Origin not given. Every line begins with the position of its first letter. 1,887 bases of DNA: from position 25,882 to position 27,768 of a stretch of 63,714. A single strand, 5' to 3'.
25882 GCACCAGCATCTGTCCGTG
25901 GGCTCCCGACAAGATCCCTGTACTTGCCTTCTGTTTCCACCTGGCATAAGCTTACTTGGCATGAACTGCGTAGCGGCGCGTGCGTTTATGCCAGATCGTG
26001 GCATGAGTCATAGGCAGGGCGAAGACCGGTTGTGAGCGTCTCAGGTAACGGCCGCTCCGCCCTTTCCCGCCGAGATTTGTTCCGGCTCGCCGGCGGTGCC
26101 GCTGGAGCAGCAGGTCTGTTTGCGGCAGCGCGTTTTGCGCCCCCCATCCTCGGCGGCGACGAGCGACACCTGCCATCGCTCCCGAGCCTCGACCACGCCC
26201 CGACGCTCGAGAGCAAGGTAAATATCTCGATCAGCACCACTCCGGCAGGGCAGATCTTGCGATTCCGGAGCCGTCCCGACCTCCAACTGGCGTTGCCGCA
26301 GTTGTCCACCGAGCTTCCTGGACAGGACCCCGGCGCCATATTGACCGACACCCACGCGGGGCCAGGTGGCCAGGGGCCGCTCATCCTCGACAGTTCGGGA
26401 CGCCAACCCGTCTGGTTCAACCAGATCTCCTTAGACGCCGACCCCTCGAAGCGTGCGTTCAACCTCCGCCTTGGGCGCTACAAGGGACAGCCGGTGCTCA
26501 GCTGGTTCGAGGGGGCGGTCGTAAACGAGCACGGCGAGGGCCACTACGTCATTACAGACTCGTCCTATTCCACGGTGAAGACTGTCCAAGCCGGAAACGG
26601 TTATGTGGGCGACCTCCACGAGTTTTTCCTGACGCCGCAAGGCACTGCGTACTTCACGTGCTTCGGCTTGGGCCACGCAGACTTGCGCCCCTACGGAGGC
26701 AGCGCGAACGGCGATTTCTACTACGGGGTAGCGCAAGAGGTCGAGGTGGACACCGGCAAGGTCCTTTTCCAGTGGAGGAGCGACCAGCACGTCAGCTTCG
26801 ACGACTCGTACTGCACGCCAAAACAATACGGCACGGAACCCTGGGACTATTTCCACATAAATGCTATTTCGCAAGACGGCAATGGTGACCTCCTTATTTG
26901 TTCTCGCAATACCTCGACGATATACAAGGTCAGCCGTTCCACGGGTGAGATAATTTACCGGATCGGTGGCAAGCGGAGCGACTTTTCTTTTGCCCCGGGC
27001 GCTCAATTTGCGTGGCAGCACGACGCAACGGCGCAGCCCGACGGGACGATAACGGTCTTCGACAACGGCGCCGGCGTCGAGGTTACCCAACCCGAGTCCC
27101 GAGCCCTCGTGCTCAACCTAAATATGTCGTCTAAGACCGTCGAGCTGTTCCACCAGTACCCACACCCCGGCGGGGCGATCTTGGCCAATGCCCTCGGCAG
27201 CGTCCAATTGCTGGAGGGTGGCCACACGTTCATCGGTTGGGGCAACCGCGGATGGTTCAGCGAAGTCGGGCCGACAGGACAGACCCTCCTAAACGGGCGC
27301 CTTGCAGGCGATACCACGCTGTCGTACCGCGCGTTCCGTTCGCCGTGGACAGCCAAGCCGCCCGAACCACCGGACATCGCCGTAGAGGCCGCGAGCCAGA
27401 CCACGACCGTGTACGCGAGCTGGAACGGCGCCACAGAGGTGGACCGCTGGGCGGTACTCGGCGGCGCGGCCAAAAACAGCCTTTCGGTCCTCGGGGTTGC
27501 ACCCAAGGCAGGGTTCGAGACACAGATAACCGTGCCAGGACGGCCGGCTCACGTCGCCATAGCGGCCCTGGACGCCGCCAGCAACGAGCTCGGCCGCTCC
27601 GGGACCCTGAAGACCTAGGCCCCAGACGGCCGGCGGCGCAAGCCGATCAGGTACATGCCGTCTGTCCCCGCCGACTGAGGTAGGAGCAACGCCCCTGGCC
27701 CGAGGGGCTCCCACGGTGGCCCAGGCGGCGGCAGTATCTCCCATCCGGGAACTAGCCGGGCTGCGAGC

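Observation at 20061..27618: Sulfation island: cytoplasmic PAPS-type sulfotransferase, MFS exporter fused to an ASST-like propeller, and two TAT-secreted ASST-like paralogs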

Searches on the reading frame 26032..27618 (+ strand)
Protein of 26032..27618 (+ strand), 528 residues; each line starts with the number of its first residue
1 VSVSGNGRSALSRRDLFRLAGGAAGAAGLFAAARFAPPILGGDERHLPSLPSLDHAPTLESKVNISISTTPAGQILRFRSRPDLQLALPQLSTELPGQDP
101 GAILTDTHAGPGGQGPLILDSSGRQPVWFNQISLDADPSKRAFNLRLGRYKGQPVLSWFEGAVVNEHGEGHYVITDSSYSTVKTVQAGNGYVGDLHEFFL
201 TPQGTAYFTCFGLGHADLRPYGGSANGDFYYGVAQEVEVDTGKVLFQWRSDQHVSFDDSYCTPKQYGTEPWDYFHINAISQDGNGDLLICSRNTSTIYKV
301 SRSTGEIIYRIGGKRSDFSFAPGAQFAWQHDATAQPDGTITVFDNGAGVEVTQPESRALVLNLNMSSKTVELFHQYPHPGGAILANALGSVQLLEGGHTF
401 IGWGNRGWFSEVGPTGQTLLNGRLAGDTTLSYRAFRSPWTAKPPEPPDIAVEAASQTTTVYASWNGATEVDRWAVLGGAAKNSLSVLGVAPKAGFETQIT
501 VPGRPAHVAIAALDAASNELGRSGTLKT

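Call 4: search_protein_families(library=pfam, proteins=[window:26032-27618:+], max_evalue=0.01)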
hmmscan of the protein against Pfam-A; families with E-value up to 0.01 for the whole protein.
window:26032-27618:+ (528 aa): 2 families
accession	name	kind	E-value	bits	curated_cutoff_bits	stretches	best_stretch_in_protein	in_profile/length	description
PF14269.12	Arylsulfotran_2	-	1.6e-43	149.7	27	1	151-418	6-294/301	Arylsulfotransferase (ASST)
PF05935.17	Arylsulfotrans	-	9.7e-19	68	24.2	1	236-410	130-338/374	Arylsulfotransferase (ASST)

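Call 5: search_protein_families(library=ncbifam, proteins=[window:26032-27618:+], max_evalue=0.01)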
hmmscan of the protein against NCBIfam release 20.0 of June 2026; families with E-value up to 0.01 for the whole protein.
window:26032-27618:+ (528 aa): 0 families

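Call 6: find_encoding_contigs(protein=window:26032-27618:+, flank=10000, max_places=6)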
Protein window:26032-27618:+ (528 aa): 3 contigs read that carry it; 3 places shown.
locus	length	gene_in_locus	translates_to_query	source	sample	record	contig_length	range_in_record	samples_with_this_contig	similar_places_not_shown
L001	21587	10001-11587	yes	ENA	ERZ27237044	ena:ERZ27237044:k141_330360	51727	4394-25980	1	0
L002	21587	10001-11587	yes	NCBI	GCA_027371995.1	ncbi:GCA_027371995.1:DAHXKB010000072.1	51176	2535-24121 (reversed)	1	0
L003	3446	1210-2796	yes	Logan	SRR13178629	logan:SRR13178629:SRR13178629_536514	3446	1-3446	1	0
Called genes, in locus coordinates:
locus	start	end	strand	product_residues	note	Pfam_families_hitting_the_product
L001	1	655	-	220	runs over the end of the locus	PF00834:Ribul_P_3_epim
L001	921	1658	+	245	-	-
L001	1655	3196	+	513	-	PF00672:HAMP, PF00512:HisKA, PF02518:HATPase_c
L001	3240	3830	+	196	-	PF10646:Germane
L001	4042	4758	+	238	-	PF17784:Sulfotransfer_4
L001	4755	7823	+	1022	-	PF07690:MFS_1, PF14269:Arylsulfotran_2, PF05935:Arylsulfotrans (weak)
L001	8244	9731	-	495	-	PF05935:Arylsulfotrans, PF14269:Arylsulfotran_2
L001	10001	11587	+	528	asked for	PF14269:Arylsulfotran_2, PF05935:Arylsulfotrans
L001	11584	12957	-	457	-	PF01029:NusB, PF01189:Methyltr_RsmB-F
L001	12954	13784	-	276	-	PF00551:Formyl_trans_N, PF02911:Formyl_trans_C (weak)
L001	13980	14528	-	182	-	PF01327:Pep_deformylase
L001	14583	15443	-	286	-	-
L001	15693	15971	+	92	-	PF09851:SHOCT (weak)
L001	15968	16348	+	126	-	PF02583:Trns_repr_metal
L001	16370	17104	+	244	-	PF00072:Response_reg, PF00486:Trans_reg_C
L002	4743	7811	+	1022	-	PF07690:MFS_1, PF14269:Arylsulfotran_2, PF05935:Arylsulfotrans (weak)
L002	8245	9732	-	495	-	PF05935:Arylsulfotrans, PF14269:Arylsulfotran_2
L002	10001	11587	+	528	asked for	PF14269:Arylsulfotran_2, PF05935:Arylsulfotrans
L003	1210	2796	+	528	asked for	PF14269:Arylsulfotran_2, PF05935:Arylsulfotrans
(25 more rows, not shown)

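Call 7: search_solved_structures(query=window:26032-27618:+, max_evalue=1, show_alignments=2)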
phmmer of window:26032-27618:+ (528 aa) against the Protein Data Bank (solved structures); distinct sequences matched with E-value up to 1: 5.
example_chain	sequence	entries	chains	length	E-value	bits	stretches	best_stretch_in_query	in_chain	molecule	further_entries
9kf6_A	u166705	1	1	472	8.2e-93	315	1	73-524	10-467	Sulfotransferase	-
9kf4_A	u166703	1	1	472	3.3e-92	313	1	73-524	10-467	Sulfotransferase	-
3elq_A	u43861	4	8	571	0.26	13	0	319-357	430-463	Arylsulfate sulfotransferase | Arylsulfate sulfotransferase AssT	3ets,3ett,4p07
3h8z_A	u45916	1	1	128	0.91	11.3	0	224-269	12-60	Fragile X mental retardation syndrome-related protein 2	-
4p04_A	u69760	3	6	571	0.99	11.1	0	316-357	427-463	Arylsulfate sulfotransferase AssT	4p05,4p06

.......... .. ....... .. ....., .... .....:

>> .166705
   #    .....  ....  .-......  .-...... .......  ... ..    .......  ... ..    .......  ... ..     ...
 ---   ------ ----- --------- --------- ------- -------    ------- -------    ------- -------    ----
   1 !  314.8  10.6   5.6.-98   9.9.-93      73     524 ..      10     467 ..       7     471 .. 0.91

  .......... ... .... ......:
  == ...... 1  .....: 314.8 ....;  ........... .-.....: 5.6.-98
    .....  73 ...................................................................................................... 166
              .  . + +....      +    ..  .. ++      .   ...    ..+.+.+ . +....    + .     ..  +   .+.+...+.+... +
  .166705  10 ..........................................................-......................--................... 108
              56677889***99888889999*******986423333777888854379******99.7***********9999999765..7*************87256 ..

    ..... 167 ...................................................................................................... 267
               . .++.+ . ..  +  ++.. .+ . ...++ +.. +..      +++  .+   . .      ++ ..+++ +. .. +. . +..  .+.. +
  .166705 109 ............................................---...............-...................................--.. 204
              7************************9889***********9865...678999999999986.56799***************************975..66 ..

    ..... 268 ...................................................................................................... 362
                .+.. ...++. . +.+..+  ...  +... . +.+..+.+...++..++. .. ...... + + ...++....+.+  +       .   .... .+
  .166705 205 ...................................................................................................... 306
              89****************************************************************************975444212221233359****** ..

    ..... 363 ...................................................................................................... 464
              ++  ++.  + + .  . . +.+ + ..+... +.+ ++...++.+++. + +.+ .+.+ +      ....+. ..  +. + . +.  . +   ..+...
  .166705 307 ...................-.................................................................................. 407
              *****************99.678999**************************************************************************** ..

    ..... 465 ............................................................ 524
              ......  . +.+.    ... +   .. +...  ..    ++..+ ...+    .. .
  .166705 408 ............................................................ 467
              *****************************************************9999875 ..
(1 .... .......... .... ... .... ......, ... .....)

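Call 50: search_solved_structures(query=A2, max_evalue=1, show_alignments=4)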
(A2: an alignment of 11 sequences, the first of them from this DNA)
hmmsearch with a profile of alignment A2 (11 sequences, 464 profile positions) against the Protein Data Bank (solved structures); distinct sequences matched with E-value up to 1: 6.
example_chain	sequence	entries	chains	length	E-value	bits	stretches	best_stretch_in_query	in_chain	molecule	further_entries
9kf6_A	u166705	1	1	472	4.1e-153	513.4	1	18-460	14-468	Sulfotransferase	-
9kf4_A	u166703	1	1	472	1.1e-152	512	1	18-460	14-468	Sulfotransferase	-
3elq_A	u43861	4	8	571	0.00028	22.8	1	262-341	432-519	Arylsulfate sulfotransferase | Arylsulfate sulfotransferase AssT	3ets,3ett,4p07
6l8a_A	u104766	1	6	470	0.014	17.1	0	168-195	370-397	Tetrathionate hydrolase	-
7cqy_A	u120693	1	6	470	0.014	17.1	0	168-195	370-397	Tetrathionate hydrolase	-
7et4_A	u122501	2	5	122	0.58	11.8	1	50-103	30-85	AP2/ERF and B3 domain-containing transcription repressor TEM1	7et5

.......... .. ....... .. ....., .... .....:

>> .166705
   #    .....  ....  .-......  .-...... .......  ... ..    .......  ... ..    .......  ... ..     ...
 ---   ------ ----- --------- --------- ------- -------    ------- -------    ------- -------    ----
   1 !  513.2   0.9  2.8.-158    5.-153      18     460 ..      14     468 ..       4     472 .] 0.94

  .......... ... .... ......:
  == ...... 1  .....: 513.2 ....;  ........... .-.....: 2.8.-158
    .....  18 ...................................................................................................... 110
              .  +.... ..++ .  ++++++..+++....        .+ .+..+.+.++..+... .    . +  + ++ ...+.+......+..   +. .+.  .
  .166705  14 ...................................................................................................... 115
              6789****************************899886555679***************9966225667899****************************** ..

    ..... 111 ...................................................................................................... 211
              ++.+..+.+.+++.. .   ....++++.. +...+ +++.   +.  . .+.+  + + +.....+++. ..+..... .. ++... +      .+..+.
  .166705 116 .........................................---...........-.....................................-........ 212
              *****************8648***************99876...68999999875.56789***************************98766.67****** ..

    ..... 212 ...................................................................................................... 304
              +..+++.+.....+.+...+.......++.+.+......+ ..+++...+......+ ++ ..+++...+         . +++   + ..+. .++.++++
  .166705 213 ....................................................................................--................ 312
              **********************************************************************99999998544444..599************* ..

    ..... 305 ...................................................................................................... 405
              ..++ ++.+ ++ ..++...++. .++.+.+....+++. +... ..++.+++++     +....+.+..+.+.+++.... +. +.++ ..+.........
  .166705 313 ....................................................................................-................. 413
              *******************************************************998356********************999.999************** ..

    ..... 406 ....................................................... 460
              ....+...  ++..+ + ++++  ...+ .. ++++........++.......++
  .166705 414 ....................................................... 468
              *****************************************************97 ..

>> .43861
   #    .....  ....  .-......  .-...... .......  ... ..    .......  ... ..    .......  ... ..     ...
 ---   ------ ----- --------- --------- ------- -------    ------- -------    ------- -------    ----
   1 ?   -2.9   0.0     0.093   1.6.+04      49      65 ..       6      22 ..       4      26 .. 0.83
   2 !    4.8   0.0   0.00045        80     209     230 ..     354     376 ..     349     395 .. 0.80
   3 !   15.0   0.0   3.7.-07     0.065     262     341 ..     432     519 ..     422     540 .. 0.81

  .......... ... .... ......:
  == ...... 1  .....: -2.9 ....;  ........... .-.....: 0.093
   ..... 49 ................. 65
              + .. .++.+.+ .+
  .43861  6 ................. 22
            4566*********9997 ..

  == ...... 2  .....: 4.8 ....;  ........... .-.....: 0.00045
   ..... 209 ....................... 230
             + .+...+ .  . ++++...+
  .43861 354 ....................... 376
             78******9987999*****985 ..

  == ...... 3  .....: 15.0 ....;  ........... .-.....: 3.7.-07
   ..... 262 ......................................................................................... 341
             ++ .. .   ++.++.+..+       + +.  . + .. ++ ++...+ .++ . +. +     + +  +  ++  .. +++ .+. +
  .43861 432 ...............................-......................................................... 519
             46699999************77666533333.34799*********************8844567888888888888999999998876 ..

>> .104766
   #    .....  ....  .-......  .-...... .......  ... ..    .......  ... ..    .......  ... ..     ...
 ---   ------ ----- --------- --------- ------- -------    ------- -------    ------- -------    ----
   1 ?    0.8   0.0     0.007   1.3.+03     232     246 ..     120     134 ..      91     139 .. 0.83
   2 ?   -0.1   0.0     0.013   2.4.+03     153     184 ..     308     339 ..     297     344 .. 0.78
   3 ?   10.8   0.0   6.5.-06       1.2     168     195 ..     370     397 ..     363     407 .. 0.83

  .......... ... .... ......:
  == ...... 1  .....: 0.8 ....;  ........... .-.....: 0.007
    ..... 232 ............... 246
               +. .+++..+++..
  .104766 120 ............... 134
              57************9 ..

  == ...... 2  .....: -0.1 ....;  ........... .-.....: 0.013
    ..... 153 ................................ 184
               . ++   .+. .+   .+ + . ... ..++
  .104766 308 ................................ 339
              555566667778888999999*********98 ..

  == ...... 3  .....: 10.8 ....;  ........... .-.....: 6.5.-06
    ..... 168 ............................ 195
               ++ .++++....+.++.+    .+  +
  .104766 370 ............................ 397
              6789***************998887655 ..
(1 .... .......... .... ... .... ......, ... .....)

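Call 90: predict_structure(alignment_id=A4)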
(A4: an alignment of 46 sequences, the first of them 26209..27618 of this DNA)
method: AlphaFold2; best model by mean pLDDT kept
length: 469 residues; sequences in the alignment: 46
mean_pLDDT: 91.9   pTM: 0.90
mean pLDDT of the five models: 91.9, 91.5, 90.5, 89.5, 89.5
residues with pLDDT >= 90: 365; 70-90: 88; 50-70: 15; < 50: 1
segments of 3 or more residues with pLDDT < 50: none
pLDDT, mean of each block of 10 residues (from residue 1): 61 76 88 85 89 86 90 81 92 95 89 95 95 88 95 96 95 97 97 98 87 95 95 97 98 97 95 95 90 86 98 96 90 94 94 95 83 88 95 94 95 97 97 92 96 97 96
secondary structure, 60 per line:
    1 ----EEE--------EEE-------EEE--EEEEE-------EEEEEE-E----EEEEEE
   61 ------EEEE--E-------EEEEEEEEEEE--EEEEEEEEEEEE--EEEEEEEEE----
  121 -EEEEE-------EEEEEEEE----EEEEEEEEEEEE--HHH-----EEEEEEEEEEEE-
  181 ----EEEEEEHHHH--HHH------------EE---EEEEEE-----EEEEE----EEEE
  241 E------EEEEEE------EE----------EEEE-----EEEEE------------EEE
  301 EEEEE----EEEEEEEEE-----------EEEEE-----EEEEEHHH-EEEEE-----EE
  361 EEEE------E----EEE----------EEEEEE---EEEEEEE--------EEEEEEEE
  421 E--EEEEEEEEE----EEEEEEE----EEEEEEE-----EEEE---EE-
elements in order: E5-7 E16-18 E26-28 E31-35 E43-48 E55-60 E67-70 E81-91 E94-105 E108-116 E122-126 E134-141 E146-157 E168-179 E185-190 H191-194 E217-222 E228-232 E237-241 E248-253 E272-275 E281-285 E298-305 E310-318 E330-334 E340-344 E349-353 E359-364 E376-378 E389-394 E398-404 E413-421 E424-432 E437-443 E448-454 E460-463

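Call 92: fold_search(model_id=the predicted structure, library=pdb)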
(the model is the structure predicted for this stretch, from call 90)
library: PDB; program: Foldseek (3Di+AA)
matches with E <= 10: 1350; with E <= 0.001: 217
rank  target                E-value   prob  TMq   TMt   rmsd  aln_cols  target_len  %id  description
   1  9kf6                  2.8e-45  1.00  0.92  0.95   1.8       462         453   36  Crystal structure of the reaction intermediate of Streptomyces sp. sulfotransferase Cpz4 involved in caprazamycins synth (released 2025-11-05)
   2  9kf4                  1.3e-43  1.00  0.91  0.92   2.2       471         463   35  Crystal structure of Streptomyces sp. sulfotransferase Cpz4 involved in Caprazamycins Synthesis (released 2025-11-05)
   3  3elq_B                3.8e-13  1.00  0.58  0.49   6.9       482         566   15  Crystal structure of a bacterial arylsulfate sulfotransferase (released 2008-11-18)
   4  4p04_B                4.8e-13  1.00  0.57  0.49   7.1       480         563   16  Apo form of bacterial arylsulfate sulfotransferase (ASST) H436N mutant with MPO in the active site (released 2014-03-26)
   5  3ets_B                1.0e-12  1.00  0.58  0.49   7.0       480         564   16  Crystal structure of a bacterial arylsulfate sulfotransferase catalytic intermediate with 4-methylumbelliferone bound  (released 2008-11-25)
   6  3elq_A                1.1e-12  1.00  0.58  0.49   6.8       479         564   16  Crystal structure of a bacterial arylsulfate sulfotransferase (released 2008-11-18)
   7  4p05_A                1.2e-12  1.00  0.57  0.49   7.2       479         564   15  Bacterial arylsulfate sulfotransferase (ASST) H436N mutant with 4-nitrophenyl sulfate (PNS) in the active site (released 2014-03-26)
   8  4p07_A                1.9e-12  1.00  0.59  0.50   6.6       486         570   16  Bacterial aryl sulfotransferase (ASST) soaked with human urine (released 2014-03-26)
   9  4p04_A                1.9e-12  1.00  0.58  0.48   6.4       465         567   16  Apo form of bacterial arylsulfate sulfotransferase (ASST) H436N mutant with MPO in the active site (released 2014-03-26)
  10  3ett_A                2.4e-12  1.00  0.55  0.46   7.6       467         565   15  Crystal structure of a bacterial arylsulfate sulfotransferase catalytic intermediate with 4-nitrophenol bound in the a (released 2008-11-25)
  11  3ets_A                6.4e-12  1.00  0.57  0.48   6.7       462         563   16  Crystal structure of a bacterial arylsulfate sulfotransferase catalytic intermediate with 4-methylumbelliferone bound  (released 2008-11-25)
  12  1l0q_A                1.6e-09  1.00  0.40  0.47  10.9       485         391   10  Tandem YVTN beta-propeller and PKD domains from an archaeal surface layer protein (released 2002-11-06)
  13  3no2                  3.2e-08  1.00  0.43  0.69   5.3       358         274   11  Crystal structure of a protein of unknown function (BACCAC_01654) from Bacteroides caccae at 1.35 A resolution (released 2010-07-28)
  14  7qrv_D                3.1e-07  1.00  0.37  0.58   6.4       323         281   14  Crystal structure of NHL domain of TRIM2 (full C-terminal) (released 2022-05-04)
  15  7qrv_B                6.0e-07  1.00  0.36  0.58  11.1       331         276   14  Crystal structure of NHL domain of TRIM2 (full C-terminal) (released 2022-05-04)
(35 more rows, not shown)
